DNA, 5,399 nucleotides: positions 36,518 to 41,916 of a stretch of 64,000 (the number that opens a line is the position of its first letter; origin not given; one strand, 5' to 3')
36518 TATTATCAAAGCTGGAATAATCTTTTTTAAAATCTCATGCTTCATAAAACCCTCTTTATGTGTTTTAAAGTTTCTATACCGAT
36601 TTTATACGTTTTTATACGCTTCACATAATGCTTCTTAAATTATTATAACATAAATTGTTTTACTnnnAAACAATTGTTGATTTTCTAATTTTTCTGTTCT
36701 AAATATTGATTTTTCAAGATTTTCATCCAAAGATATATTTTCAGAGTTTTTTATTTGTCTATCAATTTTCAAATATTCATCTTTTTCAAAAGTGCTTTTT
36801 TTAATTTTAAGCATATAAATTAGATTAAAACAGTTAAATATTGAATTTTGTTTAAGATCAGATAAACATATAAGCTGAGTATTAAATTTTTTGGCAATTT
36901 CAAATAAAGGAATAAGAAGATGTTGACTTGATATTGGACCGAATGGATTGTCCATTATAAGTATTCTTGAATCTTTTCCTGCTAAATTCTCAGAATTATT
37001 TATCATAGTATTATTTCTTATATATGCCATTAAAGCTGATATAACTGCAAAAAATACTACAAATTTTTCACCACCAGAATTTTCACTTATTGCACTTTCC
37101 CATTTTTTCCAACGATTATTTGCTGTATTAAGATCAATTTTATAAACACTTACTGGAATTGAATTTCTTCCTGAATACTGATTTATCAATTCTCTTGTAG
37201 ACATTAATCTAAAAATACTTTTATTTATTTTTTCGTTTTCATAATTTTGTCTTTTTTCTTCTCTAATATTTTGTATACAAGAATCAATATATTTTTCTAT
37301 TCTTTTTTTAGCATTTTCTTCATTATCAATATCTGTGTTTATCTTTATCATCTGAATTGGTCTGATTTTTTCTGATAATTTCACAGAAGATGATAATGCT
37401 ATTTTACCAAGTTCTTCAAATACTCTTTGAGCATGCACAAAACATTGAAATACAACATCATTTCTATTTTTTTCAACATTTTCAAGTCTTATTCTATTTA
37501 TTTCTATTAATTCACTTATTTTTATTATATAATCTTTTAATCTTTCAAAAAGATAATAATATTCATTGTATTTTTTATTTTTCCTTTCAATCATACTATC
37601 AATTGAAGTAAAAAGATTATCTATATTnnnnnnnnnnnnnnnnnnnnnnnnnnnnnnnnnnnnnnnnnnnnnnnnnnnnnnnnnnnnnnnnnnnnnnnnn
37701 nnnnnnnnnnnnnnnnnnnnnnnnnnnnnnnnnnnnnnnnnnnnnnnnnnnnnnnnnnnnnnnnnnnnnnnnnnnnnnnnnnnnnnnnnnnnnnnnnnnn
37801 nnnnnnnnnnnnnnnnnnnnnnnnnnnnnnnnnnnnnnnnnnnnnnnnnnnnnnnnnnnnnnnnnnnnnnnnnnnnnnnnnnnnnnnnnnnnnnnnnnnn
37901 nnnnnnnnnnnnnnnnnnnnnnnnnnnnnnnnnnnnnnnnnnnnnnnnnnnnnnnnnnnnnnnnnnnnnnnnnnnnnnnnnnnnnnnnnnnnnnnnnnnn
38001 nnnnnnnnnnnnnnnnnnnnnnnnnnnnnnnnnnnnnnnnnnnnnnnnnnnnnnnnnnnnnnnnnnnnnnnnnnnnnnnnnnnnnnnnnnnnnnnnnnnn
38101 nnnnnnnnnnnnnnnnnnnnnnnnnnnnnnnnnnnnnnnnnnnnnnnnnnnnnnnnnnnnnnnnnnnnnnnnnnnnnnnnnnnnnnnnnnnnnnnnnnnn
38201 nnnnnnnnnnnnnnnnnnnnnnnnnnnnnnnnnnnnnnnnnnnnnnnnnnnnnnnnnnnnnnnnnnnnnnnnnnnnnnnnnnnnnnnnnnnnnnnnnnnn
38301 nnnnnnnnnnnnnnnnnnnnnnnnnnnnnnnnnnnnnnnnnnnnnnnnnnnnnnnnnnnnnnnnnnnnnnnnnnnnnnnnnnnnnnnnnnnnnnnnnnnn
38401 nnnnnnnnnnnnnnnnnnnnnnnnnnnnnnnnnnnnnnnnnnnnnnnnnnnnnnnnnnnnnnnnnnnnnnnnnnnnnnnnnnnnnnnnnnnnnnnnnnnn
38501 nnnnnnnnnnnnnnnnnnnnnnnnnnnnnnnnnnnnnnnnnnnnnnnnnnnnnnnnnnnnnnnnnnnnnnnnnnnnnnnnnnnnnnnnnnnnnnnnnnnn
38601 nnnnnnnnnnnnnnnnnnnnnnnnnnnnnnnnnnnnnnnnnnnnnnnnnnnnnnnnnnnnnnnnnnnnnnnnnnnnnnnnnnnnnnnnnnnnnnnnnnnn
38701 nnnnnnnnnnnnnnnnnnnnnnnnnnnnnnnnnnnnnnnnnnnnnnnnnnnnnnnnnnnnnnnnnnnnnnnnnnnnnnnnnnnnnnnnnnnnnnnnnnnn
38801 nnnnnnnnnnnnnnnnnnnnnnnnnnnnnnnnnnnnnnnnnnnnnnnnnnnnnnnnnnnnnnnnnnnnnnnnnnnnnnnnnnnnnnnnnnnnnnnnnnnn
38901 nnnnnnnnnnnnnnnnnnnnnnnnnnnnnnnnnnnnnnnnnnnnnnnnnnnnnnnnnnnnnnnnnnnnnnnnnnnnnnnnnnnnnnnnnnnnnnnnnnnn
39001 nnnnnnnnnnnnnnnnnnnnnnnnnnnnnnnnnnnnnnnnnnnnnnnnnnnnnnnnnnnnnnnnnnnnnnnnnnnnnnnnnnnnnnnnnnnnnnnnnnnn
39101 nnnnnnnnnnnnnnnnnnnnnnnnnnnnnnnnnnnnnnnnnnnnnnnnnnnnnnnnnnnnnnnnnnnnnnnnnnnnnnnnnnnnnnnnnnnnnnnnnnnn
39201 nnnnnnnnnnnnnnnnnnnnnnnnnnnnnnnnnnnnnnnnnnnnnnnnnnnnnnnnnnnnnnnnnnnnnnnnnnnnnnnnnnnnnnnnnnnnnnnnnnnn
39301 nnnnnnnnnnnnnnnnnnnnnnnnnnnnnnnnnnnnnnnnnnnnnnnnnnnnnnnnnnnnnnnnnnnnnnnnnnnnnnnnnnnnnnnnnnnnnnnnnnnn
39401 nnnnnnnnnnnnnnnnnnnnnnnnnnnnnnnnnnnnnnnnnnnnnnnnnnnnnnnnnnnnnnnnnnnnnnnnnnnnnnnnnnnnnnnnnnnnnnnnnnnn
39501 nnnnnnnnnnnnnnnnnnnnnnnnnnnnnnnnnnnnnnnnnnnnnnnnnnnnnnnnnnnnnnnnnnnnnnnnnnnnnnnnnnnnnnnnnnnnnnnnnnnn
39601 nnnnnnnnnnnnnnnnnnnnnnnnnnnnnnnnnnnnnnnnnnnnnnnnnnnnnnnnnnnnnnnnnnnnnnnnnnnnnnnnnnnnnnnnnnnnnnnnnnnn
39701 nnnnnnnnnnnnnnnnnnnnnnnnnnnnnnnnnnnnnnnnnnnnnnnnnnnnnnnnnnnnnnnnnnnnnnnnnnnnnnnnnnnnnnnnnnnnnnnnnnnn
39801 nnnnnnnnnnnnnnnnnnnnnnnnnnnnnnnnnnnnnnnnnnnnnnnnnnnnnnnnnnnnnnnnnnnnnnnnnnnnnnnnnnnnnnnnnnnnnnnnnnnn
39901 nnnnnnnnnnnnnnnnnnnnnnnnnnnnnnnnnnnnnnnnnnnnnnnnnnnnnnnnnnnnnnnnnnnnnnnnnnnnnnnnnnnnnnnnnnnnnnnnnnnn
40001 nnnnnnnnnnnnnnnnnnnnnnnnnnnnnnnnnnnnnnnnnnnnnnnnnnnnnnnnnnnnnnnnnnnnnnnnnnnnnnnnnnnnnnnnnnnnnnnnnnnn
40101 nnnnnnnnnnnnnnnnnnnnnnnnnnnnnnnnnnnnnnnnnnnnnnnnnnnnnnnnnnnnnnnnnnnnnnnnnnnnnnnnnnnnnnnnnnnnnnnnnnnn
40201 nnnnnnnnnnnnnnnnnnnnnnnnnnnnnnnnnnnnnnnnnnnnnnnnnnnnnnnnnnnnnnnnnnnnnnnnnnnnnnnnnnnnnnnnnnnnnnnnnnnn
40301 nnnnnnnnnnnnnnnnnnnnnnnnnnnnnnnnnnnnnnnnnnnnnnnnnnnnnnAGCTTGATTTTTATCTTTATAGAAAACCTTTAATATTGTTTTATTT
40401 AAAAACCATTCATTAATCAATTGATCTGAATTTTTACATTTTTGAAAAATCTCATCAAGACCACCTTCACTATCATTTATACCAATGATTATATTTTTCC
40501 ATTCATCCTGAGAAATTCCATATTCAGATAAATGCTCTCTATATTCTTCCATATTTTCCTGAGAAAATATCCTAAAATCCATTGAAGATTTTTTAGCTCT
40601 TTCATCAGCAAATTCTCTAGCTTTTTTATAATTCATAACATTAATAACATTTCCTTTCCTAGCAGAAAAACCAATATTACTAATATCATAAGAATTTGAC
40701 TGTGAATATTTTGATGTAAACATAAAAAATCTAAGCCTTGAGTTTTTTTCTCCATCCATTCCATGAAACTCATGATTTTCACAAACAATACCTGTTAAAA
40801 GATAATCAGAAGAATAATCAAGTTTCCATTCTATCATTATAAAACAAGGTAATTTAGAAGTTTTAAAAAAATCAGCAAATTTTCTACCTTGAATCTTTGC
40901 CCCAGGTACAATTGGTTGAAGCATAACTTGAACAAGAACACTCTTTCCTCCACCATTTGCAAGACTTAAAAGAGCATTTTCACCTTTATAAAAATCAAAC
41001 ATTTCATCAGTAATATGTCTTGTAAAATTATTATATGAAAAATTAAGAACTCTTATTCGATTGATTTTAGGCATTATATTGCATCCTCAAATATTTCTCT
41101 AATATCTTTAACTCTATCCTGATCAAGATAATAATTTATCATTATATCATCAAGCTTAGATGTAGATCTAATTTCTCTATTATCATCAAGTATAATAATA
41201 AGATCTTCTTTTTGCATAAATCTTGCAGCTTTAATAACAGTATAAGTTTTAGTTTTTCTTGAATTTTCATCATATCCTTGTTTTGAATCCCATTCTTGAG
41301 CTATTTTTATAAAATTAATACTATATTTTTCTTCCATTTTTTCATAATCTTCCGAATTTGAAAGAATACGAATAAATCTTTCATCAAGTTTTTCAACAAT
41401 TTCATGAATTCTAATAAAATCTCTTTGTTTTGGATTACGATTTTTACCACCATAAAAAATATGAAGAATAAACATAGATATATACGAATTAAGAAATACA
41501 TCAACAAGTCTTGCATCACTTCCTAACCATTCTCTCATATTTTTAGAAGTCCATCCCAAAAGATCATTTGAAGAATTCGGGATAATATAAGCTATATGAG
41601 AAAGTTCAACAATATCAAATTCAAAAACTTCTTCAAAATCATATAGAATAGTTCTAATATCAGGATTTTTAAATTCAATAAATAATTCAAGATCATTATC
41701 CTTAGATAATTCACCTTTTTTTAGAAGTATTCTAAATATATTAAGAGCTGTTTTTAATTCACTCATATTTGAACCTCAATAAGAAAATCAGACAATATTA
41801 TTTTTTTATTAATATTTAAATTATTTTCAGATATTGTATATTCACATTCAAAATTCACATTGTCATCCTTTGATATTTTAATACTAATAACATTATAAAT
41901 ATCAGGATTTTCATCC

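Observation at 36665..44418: Complete Wadjet / MksGFEB-type SMC-like anti-plasmid system in jetD-jetA-jetB-jetC order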

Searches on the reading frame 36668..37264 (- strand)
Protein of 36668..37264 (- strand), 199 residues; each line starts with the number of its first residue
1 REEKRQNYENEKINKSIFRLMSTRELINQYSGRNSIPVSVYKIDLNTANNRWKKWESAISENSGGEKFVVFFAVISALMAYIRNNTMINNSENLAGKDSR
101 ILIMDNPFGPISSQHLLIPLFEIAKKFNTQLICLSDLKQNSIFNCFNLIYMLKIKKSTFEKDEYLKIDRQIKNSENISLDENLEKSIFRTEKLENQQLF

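Call 39: search_protein_families(library=ncbifam, proteins=[window:36668-37264:-], max_evalue=10)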
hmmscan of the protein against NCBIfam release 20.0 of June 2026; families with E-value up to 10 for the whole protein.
window:36668-37264:- (199 aa): 0 families

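Call 40: search_protein_families(library=pfam, proteins=[window:36668-37264:-], max_evalue=10)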
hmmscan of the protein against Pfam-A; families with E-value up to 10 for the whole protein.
window:36668-37264:- (199 aa): 2 families
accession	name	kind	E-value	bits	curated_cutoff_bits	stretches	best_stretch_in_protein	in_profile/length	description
PF13558.12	SbcC_Walker_B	-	2.1e-05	25.1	27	1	41-113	12-78/90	SbcC/RAD50-like, Walker B motif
PF05643.16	GNA1162-like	-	0.033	14.2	25.9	1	37-104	107-173/185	Putative lipoprotein GNA1162-like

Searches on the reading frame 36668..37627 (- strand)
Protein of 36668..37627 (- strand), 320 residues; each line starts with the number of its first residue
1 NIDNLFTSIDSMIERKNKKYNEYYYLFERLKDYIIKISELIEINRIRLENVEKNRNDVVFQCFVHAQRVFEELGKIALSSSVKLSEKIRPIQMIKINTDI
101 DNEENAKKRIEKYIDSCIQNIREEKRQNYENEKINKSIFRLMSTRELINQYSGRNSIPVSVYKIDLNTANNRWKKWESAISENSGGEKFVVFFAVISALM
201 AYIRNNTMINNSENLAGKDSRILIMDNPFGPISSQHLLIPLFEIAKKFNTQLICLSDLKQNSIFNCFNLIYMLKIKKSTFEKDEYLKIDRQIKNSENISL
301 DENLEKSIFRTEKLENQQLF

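Call 66: predict_structure(alignment_id=A4)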
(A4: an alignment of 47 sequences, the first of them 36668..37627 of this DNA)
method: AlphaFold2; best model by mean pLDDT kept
length: 320 residues; sequences in the alignment: 47
mean_pLDDT: 75.0   pTM: 0.59
mean pLDDT of the five models: 75.0, 73.0, 71.7, 70.6, 69.7
residues with pLDDT >= 90: 66; 70-90: 154; 50-70: 51; < 50: 49
segments of 3 or more residues with pLDDT < 50: 271-278, 283-290, 293-320
pLDDT, mean of each block of 10 residues (from residue 1): 73 74 82 87 84 88 92 89 85 89 92 94 90 89 92 90 84 89 81 86 71 52 62 74 83 60 56 49 46 49 35 34
secondary structure, 60 per line:
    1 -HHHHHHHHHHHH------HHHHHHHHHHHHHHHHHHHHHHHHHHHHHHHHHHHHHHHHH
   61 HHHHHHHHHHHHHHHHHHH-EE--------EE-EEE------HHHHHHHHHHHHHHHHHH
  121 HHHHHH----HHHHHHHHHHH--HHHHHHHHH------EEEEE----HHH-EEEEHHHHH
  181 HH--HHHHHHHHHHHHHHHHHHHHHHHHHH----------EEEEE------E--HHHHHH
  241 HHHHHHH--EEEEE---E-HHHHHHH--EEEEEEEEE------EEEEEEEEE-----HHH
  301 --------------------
elements in order: H2-13 H20-79 E94-96 H103-126 H131-141 H144-152 E159-163 E172-175 H176-182 H185-210 E221-225 H235-247 E250-254 H260-266 E269-277 E284-292

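Call 69: fold_search(model_id=the predicted structure, library=pdb)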
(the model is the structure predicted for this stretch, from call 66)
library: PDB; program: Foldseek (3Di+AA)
matches with E <= 10: 145; with E <= 0.001: 0
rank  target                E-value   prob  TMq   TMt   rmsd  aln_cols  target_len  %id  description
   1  8dk3_B                6.2e-03  1.00  0.33  0.25   9.2       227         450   12  CryoEM structure of Pseudomonas aeruginosa PA14 JetC ATPase domain bound to DNA and cWHD domain of JetA (released 2022-10-05)
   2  5h66_B                2.3e-02  0.93  0.25  0.38  13.9       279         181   10  Crystal structure of the Bacillus subtilis SMC head domain complexed with the cognate ScpA C-terminal domain (released 2017-03-15)
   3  9qxx_A                5.0e-02  0.97  0.39  0.20  11.3       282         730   11  JetABC DNA loaded state dimer (released 2025-10-01)
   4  8dk2_D                6.2e-02  0.94  0.38  0.20   9.9       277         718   13  CryoEM structure of Pseudomonas aeruginosa PA14 JetABC in an unclamped state trapped in ATP dependent dimeric form (released 2022-10-05)
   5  8dk3_A                7.7e-02  0.95  0.33  0.24   8.1       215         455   13  CryoEM structure of Pseudomonas aeruginosa PA14 JetC ATPase domain bound to DNA and cWHD domain of JetA (released 2022-10-05)
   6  8as8_A                1.1e-01  0.92  0.38  0.23   9.6       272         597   12  E. coli Wadjet JetABC monomer (released 2022-12-14)
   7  1xex_B                1.3e-01  0.91  0.25  0.43   4.6       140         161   13  Structural biochemistry of ATP-driven dimerization and DNA stimulated activation of SMC ATPases. (released 2004-12-07)
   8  3qkr_B                1.6e-01  0.47  0.23  0.35  17.6       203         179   16  Mre11 Rad50 binding domain bound to Rad50 (released 2011-03-30)
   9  1f2u_B                1.7e-01  0.80  0.24  0.44   4.9       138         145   15  Crystal Structure of RAD50 ABC-ATPase (released 2000-08-02)
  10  9qxt_A                1.8e-01  0.82  0.38  0.19  11.0       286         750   12  E. coli JetABC dimer in the DNA boarding-holding state (released 2025-10-01)
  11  9a9j_B                2.3e-01  0.72  0.23  0.39   8.8       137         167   18  Complex of the closed conformation of P. furiosus Mre11-Rad50 (released 2025-04-02)
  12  8q72_A                2.5e-01  0.84  0.40  0.21  10.7       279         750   13  E. coli plasmid-borne JetABCD(E248A) core in a cleavage-competent state (released 2024-01-31)
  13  8dk2_C                3.7e-01  0.63  0.35  0.19  10.4       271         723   15  CryoEM structure of Pseudomonas aeruginosa PA14 JetABC in an unclamped state trapped in ATP dependent dimeric form (released 2022-10-05)
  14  9qxu_B                3.9e-01  0.60  0.37  0.19  10.4       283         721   13  JetABC DNA loaded state monomer (open) (released 2025-10-01)
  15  1us8_B                4.3e-01  0.54  0.22  0.42   5.2       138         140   17  The Rad50 signature motif: essential to ATP binding and biological function (released 2003-11-25)
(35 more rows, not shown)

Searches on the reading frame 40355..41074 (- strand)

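Call 39: search_protein_families(library=ncbifam, proteins=[window:40355-41074:-], max_evalue=10)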
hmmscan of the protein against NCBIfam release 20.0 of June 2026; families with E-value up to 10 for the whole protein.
window:40355-41074:- (240 aa): 3 families
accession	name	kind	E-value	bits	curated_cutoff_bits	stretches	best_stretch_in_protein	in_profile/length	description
NF000169.2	ABCF_Sal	exception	0.0021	16.8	725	1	7-58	316-368/542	Sal family ABC-F type ribosomal protection protein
NF003519.0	PRK05182.2-5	equivalog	0.021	13.8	277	1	122-190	248-315/320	DNA-directed RNA polymerase subunit alpha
NF003469.0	PRK05094.1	equivalog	0.074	13.4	103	1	174-212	52-89/107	HI1450 family dsDNA-mimic protein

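Call 40: search_protein_families(library=pfam, proteins=[window:40355-41074:-], max_evalue=10)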
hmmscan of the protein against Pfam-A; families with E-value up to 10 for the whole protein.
window:40355-41074:- (240 aa): 0 families

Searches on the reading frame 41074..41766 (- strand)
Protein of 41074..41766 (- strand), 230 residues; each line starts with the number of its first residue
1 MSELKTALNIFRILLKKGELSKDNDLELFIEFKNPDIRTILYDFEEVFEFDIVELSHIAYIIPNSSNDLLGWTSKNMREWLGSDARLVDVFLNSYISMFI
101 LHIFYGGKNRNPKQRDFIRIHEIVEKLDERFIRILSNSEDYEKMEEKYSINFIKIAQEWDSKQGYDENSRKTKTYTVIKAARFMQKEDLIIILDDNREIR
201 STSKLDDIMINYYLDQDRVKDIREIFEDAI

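Call 4: search_protein_families(library=pfam, proteins=[window:41074-41766:-], max_evalue=0.1)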
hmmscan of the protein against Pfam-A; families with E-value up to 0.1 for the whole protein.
window:41074-41766:- (230 aa): 2 families
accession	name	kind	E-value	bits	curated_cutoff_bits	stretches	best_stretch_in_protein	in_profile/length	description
PF19539.4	DUF6063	-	1.9e-38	132.6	27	1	2-227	6-238/244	Family of unknown function (DUF6063)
PF11861.13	DUF3381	-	0.0021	18.3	25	1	161-228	7-69/163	Ribosomal RNA methyltransferase Spb1, DUF3381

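Call 5: search_protein_families(library=padloc, proteins=[window:41074-41766:-], max_evalue=0.1)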
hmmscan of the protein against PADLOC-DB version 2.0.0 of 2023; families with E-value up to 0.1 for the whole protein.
window:41074-41766:- (230 aa): 7 families
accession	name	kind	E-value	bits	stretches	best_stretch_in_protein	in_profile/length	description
PDLC00576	JetB3|JetB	-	1e-81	271.9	1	1-227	1-229/237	Unknown function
PDLC00577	JetB3|JetB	-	4.8e-34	115.9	1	3-225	8-235/241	Unknown function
PDLC00572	JetB3|JetB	-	3.3e-27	93.6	1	2-226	6-232/238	Unknown function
PDLC00571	JetB3|JetB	-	9.5e-22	75.6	1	3-215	5-221/239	Unknown function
PDLC00575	JetB3|JetB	-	2.6e-18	64.6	1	4-225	8-233/247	Unknown function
PDLC00574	JetB3|JetB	-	8.2e-11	39.9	1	3-228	7-239/249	Unknown function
PDLC00573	JetB3|JetB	-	8.9e-10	36.1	1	2-227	5-241/254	Unknown function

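Call 6: search_protein_families(library=ncbifam, proteins=[window:41074-41766:-], max_evalue=0.1)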
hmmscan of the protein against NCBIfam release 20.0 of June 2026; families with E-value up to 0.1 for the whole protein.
window:41074-41766:- (230 aa): 1 family
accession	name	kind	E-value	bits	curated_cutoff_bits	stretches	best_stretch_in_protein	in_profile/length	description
NF004684.0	PRK06027.1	subfamily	0.062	13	223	1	125-185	113-176/286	formyltetrahydrofolate deformylase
